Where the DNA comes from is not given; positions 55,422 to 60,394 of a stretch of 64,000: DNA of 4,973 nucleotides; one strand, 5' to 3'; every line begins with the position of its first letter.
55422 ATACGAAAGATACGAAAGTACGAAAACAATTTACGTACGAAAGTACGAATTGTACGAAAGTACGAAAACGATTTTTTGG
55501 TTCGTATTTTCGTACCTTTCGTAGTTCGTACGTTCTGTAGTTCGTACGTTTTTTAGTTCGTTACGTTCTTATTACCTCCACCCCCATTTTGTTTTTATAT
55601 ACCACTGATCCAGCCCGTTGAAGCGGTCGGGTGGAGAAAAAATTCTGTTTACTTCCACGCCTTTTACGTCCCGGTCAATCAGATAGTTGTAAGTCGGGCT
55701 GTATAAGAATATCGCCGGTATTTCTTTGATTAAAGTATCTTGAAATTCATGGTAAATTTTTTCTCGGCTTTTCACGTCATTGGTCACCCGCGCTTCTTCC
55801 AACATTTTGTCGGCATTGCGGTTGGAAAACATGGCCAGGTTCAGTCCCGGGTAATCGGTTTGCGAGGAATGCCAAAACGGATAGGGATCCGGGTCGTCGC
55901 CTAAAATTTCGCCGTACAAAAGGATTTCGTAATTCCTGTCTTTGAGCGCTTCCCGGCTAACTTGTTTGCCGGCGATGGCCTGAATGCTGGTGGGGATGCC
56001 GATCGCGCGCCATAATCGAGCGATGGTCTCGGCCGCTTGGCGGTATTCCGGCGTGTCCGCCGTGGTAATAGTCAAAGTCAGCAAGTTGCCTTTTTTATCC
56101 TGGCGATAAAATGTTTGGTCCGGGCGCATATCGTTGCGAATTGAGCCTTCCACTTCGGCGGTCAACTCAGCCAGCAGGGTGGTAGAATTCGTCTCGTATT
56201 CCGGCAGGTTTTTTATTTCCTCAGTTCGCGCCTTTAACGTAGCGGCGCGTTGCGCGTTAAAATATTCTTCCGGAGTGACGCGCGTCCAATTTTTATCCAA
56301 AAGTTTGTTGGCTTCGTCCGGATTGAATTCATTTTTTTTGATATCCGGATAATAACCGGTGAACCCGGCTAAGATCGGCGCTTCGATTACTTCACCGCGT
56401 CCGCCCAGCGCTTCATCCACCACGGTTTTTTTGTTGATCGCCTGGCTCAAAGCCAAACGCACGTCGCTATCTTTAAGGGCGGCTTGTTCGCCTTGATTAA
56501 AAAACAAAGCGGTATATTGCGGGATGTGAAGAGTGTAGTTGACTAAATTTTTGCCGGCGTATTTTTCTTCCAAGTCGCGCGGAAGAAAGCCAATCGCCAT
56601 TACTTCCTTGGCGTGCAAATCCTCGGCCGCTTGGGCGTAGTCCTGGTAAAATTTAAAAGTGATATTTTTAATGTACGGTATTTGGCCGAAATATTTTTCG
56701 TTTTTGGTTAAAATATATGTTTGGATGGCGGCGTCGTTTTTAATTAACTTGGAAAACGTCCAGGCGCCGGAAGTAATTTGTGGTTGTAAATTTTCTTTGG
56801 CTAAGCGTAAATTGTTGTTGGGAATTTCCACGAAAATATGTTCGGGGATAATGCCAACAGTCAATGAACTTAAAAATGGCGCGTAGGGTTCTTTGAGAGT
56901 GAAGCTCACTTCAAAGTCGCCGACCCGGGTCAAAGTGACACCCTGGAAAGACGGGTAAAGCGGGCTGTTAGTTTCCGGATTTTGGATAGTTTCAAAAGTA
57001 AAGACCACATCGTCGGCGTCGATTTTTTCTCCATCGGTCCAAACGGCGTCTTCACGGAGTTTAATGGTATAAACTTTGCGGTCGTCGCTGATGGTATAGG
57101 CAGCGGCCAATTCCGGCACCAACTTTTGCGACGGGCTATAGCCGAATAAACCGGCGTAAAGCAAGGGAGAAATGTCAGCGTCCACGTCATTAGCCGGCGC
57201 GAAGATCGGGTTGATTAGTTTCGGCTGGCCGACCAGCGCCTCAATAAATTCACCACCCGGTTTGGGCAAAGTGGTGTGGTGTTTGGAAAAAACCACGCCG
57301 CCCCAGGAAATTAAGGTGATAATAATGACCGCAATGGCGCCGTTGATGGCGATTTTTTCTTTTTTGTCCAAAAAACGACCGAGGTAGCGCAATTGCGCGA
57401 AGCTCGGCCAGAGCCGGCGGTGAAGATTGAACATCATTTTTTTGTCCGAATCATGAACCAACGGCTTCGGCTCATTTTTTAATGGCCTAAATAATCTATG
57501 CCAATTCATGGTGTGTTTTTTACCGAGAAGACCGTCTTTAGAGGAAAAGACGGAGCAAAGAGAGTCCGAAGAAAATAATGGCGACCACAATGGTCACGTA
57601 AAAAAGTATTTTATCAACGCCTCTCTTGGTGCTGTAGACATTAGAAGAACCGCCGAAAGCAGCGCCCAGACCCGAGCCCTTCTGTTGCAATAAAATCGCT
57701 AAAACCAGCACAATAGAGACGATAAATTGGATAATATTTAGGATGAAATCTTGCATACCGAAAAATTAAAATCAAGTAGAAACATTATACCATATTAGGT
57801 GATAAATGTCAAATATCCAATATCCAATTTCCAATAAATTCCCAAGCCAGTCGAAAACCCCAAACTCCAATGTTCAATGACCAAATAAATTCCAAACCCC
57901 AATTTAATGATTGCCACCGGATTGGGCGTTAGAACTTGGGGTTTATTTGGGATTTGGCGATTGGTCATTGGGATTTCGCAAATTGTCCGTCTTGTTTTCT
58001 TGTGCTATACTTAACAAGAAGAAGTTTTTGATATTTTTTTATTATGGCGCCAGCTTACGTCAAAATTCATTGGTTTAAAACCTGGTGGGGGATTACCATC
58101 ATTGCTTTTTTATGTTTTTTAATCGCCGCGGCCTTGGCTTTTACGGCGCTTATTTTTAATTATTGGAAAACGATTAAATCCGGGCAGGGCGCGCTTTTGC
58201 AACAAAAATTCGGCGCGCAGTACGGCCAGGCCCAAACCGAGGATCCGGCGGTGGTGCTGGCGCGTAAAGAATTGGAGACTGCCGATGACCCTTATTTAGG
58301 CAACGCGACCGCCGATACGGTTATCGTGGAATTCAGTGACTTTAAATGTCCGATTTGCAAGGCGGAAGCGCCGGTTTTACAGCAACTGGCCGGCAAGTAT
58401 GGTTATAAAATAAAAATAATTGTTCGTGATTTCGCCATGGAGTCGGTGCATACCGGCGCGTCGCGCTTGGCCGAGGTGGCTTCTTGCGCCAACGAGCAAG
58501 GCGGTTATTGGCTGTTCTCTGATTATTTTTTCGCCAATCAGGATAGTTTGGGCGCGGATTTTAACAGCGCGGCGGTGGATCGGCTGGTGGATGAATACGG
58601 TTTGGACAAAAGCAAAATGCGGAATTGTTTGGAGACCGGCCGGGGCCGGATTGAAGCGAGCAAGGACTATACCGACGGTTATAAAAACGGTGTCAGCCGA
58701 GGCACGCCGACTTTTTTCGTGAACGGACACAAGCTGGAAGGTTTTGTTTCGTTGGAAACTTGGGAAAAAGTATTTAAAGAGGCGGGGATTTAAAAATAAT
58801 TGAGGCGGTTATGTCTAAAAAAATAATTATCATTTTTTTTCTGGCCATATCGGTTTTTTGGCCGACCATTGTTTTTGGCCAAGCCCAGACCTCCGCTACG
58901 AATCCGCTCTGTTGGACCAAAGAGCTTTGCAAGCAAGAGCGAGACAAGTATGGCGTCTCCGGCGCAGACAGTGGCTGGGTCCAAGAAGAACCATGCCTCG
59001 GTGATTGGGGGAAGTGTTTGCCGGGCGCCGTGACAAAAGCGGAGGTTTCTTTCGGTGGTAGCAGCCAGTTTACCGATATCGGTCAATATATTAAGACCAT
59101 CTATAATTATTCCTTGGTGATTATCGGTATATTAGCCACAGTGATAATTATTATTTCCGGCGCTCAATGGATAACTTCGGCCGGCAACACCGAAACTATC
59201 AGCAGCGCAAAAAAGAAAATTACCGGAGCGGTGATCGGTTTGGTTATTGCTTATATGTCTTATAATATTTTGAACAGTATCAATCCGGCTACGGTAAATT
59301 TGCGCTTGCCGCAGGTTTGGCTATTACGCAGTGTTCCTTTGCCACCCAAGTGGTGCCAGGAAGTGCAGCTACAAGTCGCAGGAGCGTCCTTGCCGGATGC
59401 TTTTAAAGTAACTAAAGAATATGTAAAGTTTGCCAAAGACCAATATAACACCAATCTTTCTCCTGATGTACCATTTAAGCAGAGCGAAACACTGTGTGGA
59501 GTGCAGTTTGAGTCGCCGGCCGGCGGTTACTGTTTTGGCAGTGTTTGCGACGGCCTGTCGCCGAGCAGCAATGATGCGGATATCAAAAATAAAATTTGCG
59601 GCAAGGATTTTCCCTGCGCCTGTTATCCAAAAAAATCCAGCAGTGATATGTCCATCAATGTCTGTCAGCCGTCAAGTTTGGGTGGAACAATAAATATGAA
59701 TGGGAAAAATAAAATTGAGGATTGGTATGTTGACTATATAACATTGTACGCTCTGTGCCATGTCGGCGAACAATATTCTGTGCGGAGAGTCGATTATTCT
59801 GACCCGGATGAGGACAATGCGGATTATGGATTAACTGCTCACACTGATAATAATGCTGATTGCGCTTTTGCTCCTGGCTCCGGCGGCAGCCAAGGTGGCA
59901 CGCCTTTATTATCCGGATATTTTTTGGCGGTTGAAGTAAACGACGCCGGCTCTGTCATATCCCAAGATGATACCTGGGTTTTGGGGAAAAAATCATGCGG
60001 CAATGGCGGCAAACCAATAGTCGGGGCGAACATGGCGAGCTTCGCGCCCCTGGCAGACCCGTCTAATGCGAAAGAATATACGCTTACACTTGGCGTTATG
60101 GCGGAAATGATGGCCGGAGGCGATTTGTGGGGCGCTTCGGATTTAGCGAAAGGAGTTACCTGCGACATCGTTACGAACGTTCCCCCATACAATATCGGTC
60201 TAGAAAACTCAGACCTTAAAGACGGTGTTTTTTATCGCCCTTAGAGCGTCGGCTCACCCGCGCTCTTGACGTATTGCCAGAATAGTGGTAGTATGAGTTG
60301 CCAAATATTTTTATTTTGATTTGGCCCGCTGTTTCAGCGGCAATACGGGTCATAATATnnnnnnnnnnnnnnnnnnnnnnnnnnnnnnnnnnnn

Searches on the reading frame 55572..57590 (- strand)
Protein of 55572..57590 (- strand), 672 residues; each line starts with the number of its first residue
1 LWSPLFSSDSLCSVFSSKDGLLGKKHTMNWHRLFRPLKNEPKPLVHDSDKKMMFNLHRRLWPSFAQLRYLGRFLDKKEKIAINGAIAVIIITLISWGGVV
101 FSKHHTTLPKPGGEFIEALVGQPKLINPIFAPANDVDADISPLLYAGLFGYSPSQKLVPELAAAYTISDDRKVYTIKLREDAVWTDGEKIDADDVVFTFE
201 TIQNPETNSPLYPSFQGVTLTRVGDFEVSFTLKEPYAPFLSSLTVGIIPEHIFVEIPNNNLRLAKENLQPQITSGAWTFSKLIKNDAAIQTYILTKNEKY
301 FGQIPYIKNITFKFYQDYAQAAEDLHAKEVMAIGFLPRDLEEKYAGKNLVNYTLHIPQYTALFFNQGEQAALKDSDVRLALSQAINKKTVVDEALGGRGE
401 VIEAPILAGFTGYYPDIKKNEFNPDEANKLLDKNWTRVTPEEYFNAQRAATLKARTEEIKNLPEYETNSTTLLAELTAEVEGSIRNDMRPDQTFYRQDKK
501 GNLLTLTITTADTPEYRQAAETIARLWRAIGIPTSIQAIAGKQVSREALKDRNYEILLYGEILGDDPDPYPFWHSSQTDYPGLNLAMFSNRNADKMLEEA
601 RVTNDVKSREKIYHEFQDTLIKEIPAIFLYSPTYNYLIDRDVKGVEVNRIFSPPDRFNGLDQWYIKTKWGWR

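Call 14: search_protein_families(library=pfam, proteins=[window:55572-57590:-], max_evalue=0.01)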
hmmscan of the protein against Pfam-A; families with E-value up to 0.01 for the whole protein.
window:55572-57590:- (672 aa): 1 family
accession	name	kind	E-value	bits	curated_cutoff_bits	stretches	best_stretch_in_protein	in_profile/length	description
PF00496.27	SBP_bac_5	-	5.5e-65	220.3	32.4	1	156-577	1-361/368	Bacterial extracellular solute-binding proteins, family 5 Middle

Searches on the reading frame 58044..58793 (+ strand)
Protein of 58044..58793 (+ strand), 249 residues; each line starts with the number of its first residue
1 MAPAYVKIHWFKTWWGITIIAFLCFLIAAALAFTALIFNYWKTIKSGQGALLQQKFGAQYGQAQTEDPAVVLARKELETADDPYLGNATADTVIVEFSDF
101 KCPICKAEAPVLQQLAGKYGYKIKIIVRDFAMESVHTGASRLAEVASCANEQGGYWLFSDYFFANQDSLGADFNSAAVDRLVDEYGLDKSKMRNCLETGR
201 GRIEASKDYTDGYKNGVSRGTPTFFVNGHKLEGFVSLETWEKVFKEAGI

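Call 80: search_protein_families(library=pfam, proteins=[window:58044-58793:+], max_evalue=0.001)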
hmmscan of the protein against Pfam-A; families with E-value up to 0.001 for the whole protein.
window:58044-58793:+ (249 aa): 3 families
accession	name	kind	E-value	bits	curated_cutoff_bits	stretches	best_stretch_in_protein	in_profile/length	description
PF13462.12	Thioredoxin_4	-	7e-22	78.8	23.2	1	80-244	3-163/165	Thioredoxin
PF01323.26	DSBA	-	7.6e-12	45.8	25.6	1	93-242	1-188/191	DSBA-like thioredoxin domain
PF13728.12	TraF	-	8.9e-05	22.8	23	1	83-129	122-168/224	F plasmid transfer operon protein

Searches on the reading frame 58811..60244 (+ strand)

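Call 80: search_protein_families(library=pfam, proteins=[window:58811-60244:+], max_evalue=0.001)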
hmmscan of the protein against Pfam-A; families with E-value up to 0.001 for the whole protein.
window:58811-60244:+ (477 aa): 1 family
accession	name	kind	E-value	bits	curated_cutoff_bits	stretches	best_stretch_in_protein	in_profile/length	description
PF18895.5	T4SS_pilin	-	4.9e-07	30.2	26.6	1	90-148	5-62/71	Type IV secretion system pilin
